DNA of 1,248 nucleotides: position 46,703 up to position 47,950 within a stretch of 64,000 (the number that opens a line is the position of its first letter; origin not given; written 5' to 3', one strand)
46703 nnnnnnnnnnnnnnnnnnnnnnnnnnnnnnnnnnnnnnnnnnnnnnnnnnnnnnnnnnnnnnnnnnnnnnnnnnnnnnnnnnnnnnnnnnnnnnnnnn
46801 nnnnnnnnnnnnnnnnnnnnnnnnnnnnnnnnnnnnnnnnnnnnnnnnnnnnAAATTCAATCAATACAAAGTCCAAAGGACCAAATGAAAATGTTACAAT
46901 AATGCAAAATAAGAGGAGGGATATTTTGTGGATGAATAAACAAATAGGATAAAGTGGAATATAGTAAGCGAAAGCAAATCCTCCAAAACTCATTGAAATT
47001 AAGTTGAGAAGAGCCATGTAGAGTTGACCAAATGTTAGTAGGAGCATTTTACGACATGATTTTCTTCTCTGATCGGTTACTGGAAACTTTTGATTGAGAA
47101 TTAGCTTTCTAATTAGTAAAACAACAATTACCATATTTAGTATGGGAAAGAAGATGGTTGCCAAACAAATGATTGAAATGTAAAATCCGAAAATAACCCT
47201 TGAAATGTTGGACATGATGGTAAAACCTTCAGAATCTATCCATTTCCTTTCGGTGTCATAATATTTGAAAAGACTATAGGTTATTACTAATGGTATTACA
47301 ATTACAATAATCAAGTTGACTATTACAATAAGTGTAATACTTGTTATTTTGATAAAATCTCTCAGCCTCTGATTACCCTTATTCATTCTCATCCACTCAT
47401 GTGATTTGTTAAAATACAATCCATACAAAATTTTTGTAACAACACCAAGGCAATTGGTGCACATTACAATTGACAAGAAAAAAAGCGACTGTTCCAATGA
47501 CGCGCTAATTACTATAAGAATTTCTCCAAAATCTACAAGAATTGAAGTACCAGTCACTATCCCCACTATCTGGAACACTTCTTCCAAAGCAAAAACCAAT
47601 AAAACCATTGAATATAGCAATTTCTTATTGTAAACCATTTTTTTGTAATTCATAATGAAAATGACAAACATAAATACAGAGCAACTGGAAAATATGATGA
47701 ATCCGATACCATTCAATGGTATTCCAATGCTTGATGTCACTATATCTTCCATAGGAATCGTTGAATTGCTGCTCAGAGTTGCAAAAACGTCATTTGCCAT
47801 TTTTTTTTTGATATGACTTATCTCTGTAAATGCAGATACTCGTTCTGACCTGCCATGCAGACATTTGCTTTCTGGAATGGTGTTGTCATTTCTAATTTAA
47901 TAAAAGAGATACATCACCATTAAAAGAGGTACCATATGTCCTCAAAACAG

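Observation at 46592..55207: Tandem array of a novel seven-TM receptor family with a frameshifted member, a kinase fragment and a glycosyltransferase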

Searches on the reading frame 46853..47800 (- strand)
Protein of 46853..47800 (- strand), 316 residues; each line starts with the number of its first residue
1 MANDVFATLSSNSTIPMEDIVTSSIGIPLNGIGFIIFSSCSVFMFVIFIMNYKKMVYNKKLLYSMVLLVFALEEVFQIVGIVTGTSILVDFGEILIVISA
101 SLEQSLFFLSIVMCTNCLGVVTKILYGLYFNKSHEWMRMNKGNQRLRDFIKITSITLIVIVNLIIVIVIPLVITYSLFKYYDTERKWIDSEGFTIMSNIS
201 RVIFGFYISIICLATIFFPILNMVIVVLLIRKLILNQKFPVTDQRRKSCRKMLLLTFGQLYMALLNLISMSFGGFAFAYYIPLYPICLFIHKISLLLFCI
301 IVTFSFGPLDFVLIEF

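Call 7: find_homologous_proteins(query=A2, max_evalue=0.001)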
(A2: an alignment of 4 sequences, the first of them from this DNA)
Query A2 (4 sequences) (316 aa, profile of the alignment): 5 proteins with E <= 0.001 among 5635 candidates.
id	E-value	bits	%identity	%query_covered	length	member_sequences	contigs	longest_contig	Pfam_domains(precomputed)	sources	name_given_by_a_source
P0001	2.3e-118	413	33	86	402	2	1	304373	-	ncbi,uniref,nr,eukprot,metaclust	ncbi:predicted protein [Naegleria gruberi]|uniref:Predicted protein n=1 Tax=Naegleria gruberi TaxID=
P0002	1.6e-83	299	53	98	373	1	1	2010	-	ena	-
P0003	3.0e-75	272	58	83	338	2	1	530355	-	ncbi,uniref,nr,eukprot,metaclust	ncbi:predicted protein [Naegleria gruberi]|uniref:Predicted protein n=1 Tax=Naegleria gruberi TaxID=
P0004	1.2e-74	270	54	86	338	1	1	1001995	-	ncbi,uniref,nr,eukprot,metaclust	ncbi:hypothetical protein NAEGRDRAFT_77904 [Naegleria gruberi]|uniref:Uncharacterized protein n=1 Ta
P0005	2.3e-49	186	100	38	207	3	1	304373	-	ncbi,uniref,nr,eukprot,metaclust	ncbi:predicted protein [Naegleria gruberi]|uniref:Predicted protein n=1 Tax=Naegleria gruberi TaxID=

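Call 8: search_solved_structures(query=A2, max_evalue=10)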
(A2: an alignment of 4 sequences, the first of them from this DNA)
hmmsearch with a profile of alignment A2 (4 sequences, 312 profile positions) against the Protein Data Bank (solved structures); distinct sequences matched with E-value up to 10: 0.

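Call 16: find_encoding_contigs(protein=P0005, flank=10000, max_places=3)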
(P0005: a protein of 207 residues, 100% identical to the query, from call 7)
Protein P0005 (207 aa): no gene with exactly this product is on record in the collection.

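Call 17: find_encoding_contigs(protein=P0001, flank=10000, max_places=3)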
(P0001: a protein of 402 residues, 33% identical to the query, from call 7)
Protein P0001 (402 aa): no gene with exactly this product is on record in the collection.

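Call 18: predict_structure(alignment_id=A3)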
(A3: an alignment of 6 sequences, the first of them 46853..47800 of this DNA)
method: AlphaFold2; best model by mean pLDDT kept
length: 316 residues; sequences in the alignment: 6
mean_pLDDT: 78.9   pTM: 0.75
mean pLDDT of the five models: 78.9, 76.3, 75.9, 74.7, 74.7
residues with pLDDT >= 90: 29; 70-90: 233; 50-70: 34; < 50: 20
segments of 3 or more residues with pLDDT < 50: 1-12, 310-316
pLDDT, mean of each block of 10 residues (from residue 1): 40 68 86 90 88 79 85 92 87 83 88 86 81 64 77 89 85 78 72 81 83 89 87 67 75 85 88 77 83 82 58 37
secondary structure, 60 per line:
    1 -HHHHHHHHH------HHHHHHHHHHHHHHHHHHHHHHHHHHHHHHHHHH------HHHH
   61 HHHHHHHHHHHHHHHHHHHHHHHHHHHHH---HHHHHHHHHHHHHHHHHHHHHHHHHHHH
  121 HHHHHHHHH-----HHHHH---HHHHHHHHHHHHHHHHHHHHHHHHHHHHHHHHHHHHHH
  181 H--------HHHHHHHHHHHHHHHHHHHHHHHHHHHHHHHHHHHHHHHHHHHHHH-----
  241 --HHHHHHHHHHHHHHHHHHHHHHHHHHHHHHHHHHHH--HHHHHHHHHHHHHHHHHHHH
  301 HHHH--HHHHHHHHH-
elements in order: H2-10 H17-50 H57-89 H93-129 H135-139 H143-181 H190-235 H243-278 H281-304 H307-315

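Call 24: search_protein_representatives(alignment_id=A3)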
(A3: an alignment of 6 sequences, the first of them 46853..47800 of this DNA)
Query: 6 sequences, 311 profile positions. Proteins with E-value up to 0.001 (for the whole library): 21; up to 1e-10: 17; up to 1e-30: 8. The best 21 are listed.
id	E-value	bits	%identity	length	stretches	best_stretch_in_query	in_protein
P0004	5.2e-125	433.4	-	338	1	39-311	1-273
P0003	7.0e-117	406.7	-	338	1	50-311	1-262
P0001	2.3e-107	375.4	-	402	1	39-311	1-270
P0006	1.0e-61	225.5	-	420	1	19-311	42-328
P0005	4.6e-55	203.6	-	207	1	191-311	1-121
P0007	1.9e-43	165.5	-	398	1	11-308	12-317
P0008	1.4e-39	152.8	-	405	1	7-307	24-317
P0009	6.6e-36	140.7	-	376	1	50-310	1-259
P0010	2.3e-28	116.0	-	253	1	50-287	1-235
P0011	5.9e-26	108.0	-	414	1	4-308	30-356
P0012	3.4e-24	102.3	-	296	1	50-305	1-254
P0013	1.6e-23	100.0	-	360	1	6-307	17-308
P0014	6.2e-21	91.5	-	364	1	11-309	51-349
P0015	2.4e-18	83.0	-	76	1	67-136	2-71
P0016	5.9e-17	78.5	-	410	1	6-307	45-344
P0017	1.5e-16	77.1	-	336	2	14-140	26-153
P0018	2.0e-13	66.9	-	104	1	257-310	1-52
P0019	1.1e-10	57.9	-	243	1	136-307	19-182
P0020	9.5e-09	51.5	-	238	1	139-307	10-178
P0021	1.1e-08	51.3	-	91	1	257-308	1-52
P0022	2.7e-07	46.7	-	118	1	8-101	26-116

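Call 26: list_cluster_members(proteins=[P0006, P0007, P0008, P0009, P0011, P0013, P0014, P0016, P0017, P0019])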
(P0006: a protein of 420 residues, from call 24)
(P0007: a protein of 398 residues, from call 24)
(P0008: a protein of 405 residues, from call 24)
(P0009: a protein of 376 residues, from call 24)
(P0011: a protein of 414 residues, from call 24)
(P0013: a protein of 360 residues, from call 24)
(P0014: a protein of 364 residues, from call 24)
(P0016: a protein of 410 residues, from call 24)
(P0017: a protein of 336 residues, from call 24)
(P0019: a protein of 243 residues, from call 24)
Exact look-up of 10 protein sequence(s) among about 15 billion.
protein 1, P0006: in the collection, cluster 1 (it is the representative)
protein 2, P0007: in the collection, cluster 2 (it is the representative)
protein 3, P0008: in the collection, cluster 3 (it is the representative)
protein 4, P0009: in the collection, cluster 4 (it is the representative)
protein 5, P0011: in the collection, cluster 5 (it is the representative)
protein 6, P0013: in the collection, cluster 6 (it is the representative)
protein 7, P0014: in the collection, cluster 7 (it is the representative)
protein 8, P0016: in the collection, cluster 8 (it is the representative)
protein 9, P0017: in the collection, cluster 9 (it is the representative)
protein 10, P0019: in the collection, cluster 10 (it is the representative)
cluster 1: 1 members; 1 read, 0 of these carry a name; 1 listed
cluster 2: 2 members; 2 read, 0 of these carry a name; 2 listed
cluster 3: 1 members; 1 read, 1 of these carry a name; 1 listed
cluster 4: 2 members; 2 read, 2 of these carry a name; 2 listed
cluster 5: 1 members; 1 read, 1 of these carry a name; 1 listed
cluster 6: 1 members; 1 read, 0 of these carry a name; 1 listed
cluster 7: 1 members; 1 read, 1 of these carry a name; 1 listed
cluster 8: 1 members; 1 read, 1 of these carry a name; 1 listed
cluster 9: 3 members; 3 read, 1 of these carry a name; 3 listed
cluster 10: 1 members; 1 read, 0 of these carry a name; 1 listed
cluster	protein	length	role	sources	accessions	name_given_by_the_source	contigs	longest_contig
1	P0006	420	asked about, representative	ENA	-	-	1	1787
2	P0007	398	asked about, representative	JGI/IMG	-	-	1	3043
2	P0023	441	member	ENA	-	-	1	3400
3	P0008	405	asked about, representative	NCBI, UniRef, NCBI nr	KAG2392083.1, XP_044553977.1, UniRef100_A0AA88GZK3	hypothetical protein C9374_013568 [Naegleria lovaniensis] | Uncharacterized protein n=1 Tax=Naegleria lovaniensis TaxID=51637 RepID=A0AA88GZK3_NAELO | uncharacterized protein C9374_013568 [Naegleria lovaniensis]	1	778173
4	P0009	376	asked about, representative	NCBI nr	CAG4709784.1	unnamed protein product [Naegleria fowleri]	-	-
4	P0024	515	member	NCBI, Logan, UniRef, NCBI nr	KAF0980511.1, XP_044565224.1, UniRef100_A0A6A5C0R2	hypothetical protein FDP41_013725 [Naegleria fowleri] | Uncharacterized protein n=1 Tax=Naegleria fowleri TaxID=5763 RepID=A0A6A5C0R2_NAEFO | uncharacterized protein FDP41_013725 [Naegleria fowleri]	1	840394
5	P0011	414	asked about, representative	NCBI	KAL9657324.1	hypothetical protein ABK040_011544 [Willaertia magna]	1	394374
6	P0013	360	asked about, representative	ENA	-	-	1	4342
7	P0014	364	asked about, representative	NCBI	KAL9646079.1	hypothetical protein ABK040_007958 [Willaertia magna]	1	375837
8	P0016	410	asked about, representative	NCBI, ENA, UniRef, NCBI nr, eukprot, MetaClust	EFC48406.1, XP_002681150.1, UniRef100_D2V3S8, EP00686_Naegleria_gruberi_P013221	predicted protein [Naegleria gruberi] | Predicted protein n=1 Tax=Naegleria gruberi TaxID=5762 RepID=D2V3S8_NAEGR | uncharacterized protein NAEGRDRAFT_63475 [Naegleria gruberi]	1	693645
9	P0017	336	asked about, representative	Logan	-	-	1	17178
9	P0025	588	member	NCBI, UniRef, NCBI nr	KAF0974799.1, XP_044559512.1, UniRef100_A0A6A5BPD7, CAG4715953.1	hypothetical protein FDP41_006273 [Naegleria fowleri] | Uncharacterized protein n=1 Tax=Naegleria fowleri TaxID=5763 RepID=A0A6A5BPD7_NAEFO | uncharacterized protein FDP41_006273 [Naegleria fowleri]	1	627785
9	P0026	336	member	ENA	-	-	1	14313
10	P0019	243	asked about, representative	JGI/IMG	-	-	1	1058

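Call 29: search_protein_families(library=pfam, alignment_id=A4, max_evalue=10)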
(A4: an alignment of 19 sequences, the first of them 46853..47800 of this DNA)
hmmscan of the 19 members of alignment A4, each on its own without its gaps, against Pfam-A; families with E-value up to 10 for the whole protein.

A. member 1, window:46853-47800:- (316 aa): 0 families

B. families by the number of members that match (of 19 scanned): 24 families
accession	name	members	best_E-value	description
PF01456.22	Mucin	1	1.5e-06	Mucin-like glycoprotein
PF12734.12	CYSTM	1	0.0024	Cysteine-rich TM module stress tolerance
PF13273.12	DUF4064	1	0.022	Protein of unknown function (DUF4064)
PF17542.7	RP853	1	0.031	Uncharacterized RP853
PF11669.13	WBP-1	1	0.061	WW domain-binding protein 1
PF11014.13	DUF2852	1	0.068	Protein of unknown function (DUF2852)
PF22273.1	DUF6956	1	0.089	Domain of unknown function (DUF6956)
PF07048.16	DUF1331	1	0.097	Protein of unknown function (DUF1331)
PF17537.7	DUF5455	1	0.16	Family of unknown function (DUF5455)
PF23497.1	YmiD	1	0.17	YmiD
PF13197.11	DUF4013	1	0.87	Protein of unknown function (DUF4013)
PF02009.21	RIFIN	1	1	Rifin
PF10522.14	RII_binding_1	1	1.3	RII binding domain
PF08182.16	Pedibin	1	1.4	Pedibin/Hym-346 family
PF05795.16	Plasmodium_Vir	1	1.7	Plasmodium vivax Vir protein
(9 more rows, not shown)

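Call 30: search_solved_structures(query=A4, max_evalue=10)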
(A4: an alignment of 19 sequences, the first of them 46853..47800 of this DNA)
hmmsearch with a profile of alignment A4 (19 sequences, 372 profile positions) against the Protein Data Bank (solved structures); distinct sequences matched with E-value up to 10: 0.

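Call 35: find_homologous_proteins(query=A5, max_evalue=0.01)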
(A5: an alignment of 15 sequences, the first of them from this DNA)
Query A5 (15 sequences) (309 aa, profile of the alignment): 7 proteins with E <= 0.01 among 8000 candidates.
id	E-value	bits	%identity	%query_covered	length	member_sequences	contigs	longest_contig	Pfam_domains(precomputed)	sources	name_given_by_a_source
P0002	2.0e-94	334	53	100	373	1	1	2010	-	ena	-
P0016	1.6e-89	318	24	79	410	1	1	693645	-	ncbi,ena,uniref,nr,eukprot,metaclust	ncbi:predicted protein [Naegleria gruberi]|uniref:Predicted protein n=1 Tax=Naegleria gruberi TaxID=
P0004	2.8e-84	301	54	88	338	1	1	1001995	-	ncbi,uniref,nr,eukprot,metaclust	ncbi:hypothetical protein NAEGRDRAFT_77904 [Naegleria gruberi]|uniref:Uncharacterized protein n=1 Ta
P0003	5.7e-80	287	58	84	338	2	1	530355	-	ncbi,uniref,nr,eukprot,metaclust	ncbi:predicted protein [Naegleria gruberi]|uniref:Predicted protein n=1 Tax=Naegleria gruberi TaxID=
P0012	8.9e-80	286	26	66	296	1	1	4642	-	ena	-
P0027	6.0e-75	270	23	93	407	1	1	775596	-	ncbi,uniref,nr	ncbi:hypothetical protein C9374_014057 [Naegleria lovaniensis]|uniref:Uncharacterized protein n=1 Ta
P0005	7.7e-33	132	100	39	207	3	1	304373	-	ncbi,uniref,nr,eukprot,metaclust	ncbi:predicted protein [Naegleria gruberi]|uniref:Predicted protein n=1 Tax=Naegleria gruberi TaxID=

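Call 36: fold_search(model_id=the predicted structure, library=pdb)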
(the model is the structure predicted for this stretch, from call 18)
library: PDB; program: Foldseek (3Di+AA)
matches with E <= 10: 866; with E <= 0.001: 0
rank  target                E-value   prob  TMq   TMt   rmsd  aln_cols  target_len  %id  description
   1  8kh5_A                1.3e-02  0.99  0.33  0.36   9.7       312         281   13  Cryo-EM structure of the GPR174-Gs complex bound to endogenous lysoPS (released 2023-10-18)
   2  9j0f_R                1.4e-02  1.00  0.39  0.41  10.5       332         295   13  NADH bound purinergic receptor P2Y14 in complex with Gi (released 2025-06-04)
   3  7vuy_R                2.8e-02  0.99  0.36  0.42  10.1       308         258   11  Cryo-EM structure of pseudoallergen receptor MRGPRX2 complex with PAMP-12. state1 (released 2021-12-01)
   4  7wj5_R                3.4e-02  0.97  0.33  0.36  11.1       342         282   13  Cryo-EM structure of human somatostatin receptor 2 complex with its agonist somatostatin delineates the ligand binding (released 2022-07-13)
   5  5zkq_A                3.8e-02  1.00  0.46  0.51   8.7       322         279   12  Crystal structure of the human platelet-activating factor receptor in complex with ABT-491 (released 2018-06-20)
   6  9ydu_A                4.0e-02  0.97  0.35  0.38  10.1       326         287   14  UDPG bound P2Y14 Receptor in complex with Gi (released 2025-11-19)
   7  7xp6_R                4.2e-02  0.99  0.37  0.40  10.2       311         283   12  Cryo-EM structure of a class T GPCR in active state (released 2022-10-12)
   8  7vl9_R                4.7e-02  0.99  0.43  0.44   8.2       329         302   12  Cryo-EM structure of the CCL15(26-92) bound CCR1-Gi complex (released 2022-03-23)
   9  9e7r_R                4.7e-02  0.99  0.41  0.43   9.5       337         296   15  CryoEM structure of PAR2 with GB88 (released 2025-05-07)
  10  9j0i_R                4.7e-02  0.97  0.35  0.37  11.3       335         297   13  UDP-Glucuronic acid bound purinergic receptor P2Y14 complex with Gi (released 2025-06-04)
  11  5vbl_B                5.4e-02  0.94  0.35  0.33  10.1       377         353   12  Structure of apelin receptor in complex with agonist peptide (released 2017-05-31)
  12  9k6l_R                5.9e-02  1.00  0.43  0.48   7.9       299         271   12  Cryo-EM structure of GPCR16-Gi2 complex (released 2025-04-02)
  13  8qle                  6.1e-02  1.00  0.38  0.43   8.6       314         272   11  Crystal structure of the light-driven sodium pump ErNaR in the monomeric form at pH 4.6 (released 2024-04-24)
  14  9k0k_I                6.4e-02  0.99  0.37  0.39   9.7       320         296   13  Cryo-EM structure of UTP-bound P2Y purinoceptor 4-miniGq-Nb35 complex (released 2025-06-11)
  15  4xnv                  7.2e-02  0.99  0.41  0.39   9.1       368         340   12  The human P2Y1 receptor in complex with BPTU (released 2015-04-01)
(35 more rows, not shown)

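Call 37: list_cluster_members(proteins=[P0018, P0021, P0015, P0010, P0012, P0020, P0022, P0002, P0003, P0004])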
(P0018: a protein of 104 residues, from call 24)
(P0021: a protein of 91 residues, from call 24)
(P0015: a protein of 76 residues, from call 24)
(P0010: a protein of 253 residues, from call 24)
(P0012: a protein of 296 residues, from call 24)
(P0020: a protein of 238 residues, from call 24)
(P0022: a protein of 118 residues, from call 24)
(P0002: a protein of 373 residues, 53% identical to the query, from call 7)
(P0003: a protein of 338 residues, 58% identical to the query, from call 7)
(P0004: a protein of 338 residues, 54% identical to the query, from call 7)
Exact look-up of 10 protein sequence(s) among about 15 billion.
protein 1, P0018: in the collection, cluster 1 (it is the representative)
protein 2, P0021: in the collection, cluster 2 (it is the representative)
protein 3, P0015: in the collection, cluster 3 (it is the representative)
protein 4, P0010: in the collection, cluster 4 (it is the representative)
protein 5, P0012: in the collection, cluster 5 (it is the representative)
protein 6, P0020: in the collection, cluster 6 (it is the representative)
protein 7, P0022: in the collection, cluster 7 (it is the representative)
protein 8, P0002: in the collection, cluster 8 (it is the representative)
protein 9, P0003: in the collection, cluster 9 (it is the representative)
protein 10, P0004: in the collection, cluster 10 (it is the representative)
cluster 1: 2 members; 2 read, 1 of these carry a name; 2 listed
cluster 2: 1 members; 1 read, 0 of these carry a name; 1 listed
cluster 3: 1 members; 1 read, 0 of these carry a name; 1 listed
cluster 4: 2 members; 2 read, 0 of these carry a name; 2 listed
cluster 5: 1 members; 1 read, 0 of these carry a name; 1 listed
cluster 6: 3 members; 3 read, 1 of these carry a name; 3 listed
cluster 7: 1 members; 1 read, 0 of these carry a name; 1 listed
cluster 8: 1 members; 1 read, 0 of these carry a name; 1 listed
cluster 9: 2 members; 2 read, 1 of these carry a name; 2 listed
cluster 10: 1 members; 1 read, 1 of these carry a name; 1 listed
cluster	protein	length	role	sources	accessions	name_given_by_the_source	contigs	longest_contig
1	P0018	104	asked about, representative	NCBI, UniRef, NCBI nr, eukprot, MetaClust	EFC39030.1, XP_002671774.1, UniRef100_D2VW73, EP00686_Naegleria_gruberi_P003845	predicted protein [Naegleria gruberi] | Predicted protein n=1 Tax=Naegleria gruberi TaxID=5762 RepID=D2VW73_NAEGR | uncharacterized protein NAEGRDRAFT_73280 [Naegleria gruberi]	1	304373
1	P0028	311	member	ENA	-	-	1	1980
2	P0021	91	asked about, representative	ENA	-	-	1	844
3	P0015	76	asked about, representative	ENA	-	-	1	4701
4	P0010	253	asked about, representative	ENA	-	-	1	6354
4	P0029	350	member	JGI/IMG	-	-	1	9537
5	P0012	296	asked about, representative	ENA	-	-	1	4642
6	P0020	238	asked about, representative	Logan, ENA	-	-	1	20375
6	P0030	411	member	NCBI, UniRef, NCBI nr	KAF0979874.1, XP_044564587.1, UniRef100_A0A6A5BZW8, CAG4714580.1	hypothetical protein FDP41_001027 [Naegleria fowleri] | G-protein coupled receptors family 1 profile domain-containing protein n=1 Tax=Naegleria ... | uncharacterized protein FDP41_001027 [Naegleria fowleri]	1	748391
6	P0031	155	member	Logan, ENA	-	-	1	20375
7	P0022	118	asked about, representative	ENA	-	-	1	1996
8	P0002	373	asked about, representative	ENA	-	-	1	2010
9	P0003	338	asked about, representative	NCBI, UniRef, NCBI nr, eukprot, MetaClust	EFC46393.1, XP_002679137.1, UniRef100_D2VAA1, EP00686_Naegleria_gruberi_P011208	predicted protein [Naegleria gruberi] | Predicted protein n=1 Tax=Naegleria gruberi TaxID=5762 RepID=D2VAA1_NAEGR | uncharacterized protein NAEGRDRAFT_65787 [Naegleria gruberi]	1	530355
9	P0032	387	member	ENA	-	-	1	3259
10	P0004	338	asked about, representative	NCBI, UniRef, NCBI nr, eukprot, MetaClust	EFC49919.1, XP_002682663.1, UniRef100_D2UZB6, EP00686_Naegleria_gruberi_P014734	hypothetical protein NAEGRDRAFT_77904 [Naegleria gruberi] | Uncharacterized protein n=1 Tax=Naegleria gruberi TaxID=5762 RepID=D2UZB6_NAEGR | uncharacterized protein NAEGRDRAFT_77904 [Naegleria gruberi]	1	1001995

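Call 40: search_protein_families(library=pfam, proteins=[P0030, P0027, P0029, P0028, P0032], max_evalue=10)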
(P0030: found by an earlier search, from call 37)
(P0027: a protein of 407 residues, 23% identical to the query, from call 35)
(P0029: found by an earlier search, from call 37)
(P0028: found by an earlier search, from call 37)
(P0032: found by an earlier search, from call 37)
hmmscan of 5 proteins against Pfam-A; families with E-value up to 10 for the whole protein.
P0030 (411 aa): 3 families
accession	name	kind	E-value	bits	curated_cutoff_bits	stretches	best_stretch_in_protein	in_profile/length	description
PF12734.12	CYSTM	-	0.0048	17.4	25.2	1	363-379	15-31/37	Cysteine-rich TM module stress tolerance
PF13789.11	DUF4181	-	0.028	15.3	25.4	1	65-104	62-96/108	Domain of unknown function (DUF4181)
PF11669.13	WBP-1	-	0.61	11.2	28.1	0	238-293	19-74/102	WW domain-binding protein 1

P0027 (407 aa): 4 families
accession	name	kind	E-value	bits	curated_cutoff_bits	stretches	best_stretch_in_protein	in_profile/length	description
PF12734.12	CYSTM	-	0.028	15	25.2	1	361-378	15-32/37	Cysteine-rich TM module stress tolerance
PF13789.11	DUF4181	-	0.13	13.2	25.4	1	65-102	59-96/108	Domain of unknown function (DUF4181)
PF24267.1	HVO_1552_C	-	0.21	12.2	27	1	189-216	15-41/98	HVO_1552, C-terminal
PF09716.15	ETRAMP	-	1.9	8.9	29.1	1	148-204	16-71/81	Malarial early transcribed membrane protein (ETRAMP)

P0029 (350 aa): 1 family
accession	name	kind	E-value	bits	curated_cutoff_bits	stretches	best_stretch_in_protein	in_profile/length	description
PF01061.29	ABC2_membrane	-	1.2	9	26.9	1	188-270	83-159/211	ABC-2 type transporter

P0028 (311 aa): 0 families

P0032 (387 aa): 1 family
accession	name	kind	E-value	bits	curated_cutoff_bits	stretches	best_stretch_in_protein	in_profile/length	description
PF05608.18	RTE1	-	4.1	7.9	29.4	1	109-134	114-139/149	RTE1-like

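Call 42: find_encoding_contigs(protein=P0021, flank=5000, max_places=5)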
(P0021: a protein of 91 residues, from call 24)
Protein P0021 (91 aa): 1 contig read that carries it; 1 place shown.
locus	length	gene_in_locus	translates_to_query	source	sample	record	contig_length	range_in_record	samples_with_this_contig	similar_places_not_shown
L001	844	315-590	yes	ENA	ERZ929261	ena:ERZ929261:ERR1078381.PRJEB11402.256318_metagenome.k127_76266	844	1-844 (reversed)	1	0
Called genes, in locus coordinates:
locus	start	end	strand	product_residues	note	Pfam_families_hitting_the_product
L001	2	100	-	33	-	?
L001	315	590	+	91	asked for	-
